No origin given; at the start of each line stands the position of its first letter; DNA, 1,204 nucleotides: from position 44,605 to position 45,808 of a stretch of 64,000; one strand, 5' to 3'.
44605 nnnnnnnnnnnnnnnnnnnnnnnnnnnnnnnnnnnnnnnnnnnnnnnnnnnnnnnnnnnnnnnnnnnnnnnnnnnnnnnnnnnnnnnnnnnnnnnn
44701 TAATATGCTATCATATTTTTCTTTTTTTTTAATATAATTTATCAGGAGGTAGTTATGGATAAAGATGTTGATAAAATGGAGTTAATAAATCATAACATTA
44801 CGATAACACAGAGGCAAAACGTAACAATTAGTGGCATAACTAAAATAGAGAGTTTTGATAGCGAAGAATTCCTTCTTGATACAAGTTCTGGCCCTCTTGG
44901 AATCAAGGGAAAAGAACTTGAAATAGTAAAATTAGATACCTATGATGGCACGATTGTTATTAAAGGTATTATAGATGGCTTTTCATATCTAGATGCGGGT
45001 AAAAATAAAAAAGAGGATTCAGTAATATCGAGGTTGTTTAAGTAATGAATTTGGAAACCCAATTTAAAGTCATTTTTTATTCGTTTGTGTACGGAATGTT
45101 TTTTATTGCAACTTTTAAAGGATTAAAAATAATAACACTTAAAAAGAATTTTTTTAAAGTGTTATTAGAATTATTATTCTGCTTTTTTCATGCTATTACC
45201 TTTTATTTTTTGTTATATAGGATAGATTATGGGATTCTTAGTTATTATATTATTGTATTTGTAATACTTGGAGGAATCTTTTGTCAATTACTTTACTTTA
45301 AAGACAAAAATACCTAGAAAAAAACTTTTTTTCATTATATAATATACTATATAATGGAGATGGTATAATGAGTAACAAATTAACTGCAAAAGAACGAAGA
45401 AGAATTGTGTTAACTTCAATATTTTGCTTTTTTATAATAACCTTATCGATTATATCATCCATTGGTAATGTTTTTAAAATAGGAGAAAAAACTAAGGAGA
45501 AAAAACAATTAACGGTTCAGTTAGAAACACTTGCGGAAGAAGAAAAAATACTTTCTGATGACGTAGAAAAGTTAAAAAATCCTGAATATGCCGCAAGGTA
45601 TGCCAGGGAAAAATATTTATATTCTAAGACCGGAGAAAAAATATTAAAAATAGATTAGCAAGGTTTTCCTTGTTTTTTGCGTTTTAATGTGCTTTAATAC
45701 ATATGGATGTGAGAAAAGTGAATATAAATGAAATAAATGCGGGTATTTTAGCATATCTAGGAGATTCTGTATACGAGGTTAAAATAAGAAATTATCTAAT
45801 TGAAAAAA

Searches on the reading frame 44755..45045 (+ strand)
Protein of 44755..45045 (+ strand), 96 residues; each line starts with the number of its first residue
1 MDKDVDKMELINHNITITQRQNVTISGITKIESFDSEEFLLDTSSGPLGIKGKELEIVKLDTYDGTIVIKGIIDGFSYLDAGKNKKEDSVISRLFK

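Call 17: search_protein_families(library=pfam, proteins=[window:44755-45045:+])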
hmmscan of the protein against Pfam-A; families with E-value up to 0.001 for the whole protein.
window:44755-45045:+ (96 aa): 1 family
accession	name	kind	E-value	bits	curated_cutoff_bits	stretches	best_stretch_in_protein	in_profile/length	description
PF07873.16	YabP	-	1.4e-18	66.9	27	1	13-78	1-64/64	YabP family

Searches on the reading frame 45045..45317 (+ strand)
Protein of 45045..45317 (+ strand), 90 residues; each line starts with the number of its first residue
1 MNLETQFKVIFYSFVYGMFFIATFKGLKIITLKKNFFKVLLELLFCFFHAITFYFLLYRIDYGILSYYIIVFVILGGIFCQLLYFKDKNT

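Call 17: search_protein_families(library=pfam, proteins=[window:45045-45317:+])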
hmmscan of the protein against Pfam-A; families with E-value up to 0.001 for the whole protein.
window:45045-45317:+ (90 aa): 1 family
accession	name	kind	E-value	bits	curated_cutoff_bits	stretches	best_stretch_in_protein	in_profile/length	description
PF09578.15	Spore_YabQ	-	1.3e-06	28.9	27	1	10-83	1-77/79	Spore cortex protein YabQ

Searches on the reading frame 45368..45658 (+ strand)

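Call 17: search_protein_families(library=pfam, proteins=[window:45368-45658:+])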
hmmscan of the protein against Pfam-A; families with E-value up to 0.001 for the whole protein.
window:45368-45658:+ (96 aa): 1 family
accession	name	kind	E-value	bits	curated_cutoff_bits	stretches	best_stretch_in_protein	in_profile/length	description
PF04977.20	DivIC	-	2.4e-13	50.1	28.9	1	22-95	3-77/80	Septum formation initiator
